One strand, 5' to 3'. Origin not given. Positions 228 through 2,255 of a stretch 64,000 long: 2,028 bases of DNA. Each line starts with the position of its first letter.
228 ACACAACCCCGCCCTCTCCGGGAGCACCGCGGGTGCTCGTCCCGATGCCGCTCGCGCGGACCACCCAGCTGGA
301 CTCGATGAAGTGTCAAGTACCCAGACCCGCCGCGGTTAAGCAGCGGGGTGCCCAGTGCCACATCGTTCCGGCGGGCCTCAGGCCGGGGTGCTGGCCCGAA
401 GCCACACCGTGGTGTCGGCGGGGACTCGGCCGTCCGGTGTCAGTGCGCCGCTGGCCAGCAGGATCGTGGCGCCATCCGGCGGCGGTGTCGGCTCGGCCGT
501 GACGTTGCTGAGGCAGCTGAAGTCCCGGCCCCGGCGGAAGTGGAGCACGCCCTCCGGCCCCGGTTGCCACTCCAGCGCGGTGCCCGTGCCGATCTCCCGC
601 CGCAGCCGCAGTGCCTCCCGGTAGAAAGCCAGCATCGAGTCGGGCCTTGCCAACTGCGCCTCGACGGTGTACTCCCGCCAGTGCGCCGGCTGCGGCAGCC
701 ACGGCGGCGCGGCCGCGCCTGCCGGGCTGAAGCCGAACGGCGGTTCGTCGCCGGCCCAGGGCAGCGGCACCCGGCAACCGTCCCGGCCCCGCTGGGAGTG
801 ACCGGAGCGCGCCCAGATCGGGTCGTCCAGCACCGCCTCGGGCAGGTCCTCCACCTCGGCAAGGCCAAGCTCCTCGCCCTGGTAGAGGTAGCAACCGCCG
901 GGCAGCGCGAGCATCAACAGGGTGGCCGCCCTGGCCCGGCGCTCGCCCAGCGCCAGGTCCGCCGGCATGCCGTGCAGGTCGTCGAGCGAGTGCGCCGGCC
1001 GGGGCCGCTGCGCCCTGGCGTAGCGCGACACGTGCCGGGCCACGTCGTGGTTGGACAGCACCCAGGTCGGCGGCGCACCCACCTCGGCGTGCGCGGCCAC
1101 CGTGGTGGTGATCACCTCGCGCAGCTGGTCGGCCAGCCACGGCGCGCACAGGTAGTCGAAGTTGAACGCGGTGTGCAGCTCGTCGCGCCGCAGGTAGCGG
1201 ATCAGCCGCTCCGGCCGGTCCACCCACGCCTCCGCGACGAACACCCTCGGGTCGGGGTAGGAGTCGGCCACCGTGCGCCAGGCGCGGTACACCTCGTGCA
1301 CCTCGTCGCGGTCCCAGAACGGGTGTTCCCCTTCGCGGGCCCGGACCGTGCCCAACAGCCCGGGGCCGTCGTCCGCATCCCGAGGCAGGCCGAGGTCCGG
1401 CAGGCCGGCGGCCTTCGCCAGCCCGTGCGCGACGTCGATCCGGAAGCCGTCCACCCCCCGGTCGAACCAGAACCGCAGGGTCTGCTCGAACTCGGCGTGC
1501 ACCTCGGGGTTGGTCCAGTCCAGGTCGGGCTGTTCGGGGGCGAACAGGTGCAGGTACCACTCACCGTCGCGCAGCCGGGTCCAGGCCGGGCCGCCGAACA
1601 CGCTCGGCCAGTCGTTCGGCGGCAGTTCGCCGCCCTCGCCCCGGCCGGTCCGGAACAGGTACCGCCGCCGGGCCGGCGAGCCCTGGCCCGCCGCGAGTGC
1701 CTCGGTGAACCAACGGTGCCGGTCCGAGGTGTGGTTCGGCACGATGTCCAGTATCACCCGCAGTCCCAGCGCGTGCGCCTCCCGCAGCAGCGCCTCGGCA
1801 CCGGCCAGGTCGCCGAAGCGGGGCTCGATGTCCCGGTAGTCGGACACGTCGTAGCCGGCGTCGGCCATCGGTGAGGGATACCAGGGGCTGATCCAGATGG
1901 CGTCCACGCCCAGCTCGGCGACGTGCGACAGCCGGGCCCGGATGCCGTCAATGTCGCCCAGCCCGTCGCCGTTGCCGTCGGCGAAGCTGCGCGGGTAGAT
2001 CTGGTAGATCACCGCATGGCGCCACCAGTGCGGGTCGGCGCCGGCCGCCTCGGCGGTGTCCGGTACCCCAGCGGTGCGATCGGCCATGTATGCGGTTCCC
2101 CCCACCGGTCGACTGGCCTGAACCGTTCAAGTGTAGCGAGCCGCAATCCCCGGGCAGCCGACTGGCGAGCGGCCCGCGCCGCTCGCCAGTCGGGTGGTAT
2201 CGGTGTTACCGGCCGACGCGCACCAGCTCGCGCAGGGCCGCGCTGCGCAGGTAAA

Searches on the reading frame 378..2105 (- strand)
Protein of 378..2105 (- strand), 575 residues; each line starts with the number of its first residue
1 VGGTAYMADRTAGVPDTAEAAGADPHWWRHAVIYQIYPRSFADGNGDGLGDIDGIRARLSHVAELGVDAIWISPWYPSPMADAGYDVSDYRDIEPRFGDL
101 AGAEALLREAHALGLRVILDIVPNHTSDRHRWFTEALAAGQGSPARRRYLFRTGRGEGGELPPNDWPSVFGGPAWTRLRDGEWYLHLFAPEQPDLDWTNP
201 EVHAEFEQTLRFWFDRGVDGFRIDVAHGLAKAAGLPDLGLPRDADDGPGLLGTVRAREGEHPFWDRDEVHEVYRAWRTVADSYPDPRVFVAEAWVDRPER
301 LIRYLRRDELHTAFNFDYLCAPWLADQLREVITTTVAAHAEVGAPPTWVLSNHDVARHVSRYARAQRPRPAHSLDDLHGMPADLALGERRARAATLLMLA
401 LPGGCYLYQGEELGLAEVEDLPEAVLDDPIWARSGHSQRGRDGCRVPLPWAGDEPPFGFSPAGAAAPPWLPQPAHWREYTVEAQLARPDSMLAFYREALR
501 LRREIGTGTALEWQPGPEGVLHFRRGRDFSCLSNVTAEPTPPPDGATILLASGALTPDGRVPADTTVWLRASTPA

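Call 57: search_protein_families(library=pfam, proteins=[window:378-2105:-], max_evalue=0.00001)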
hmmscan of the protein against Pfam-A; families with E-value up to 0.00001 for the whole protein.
window:378-2105:- (575 aa): 1 family
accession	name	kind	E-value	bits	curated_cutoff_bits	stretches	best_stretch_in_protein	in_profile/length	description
PF00128.31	Alpha-amylase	-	3.4e-97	326.9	22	1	35-504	1-439/446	Alpha amylase, catalytic domain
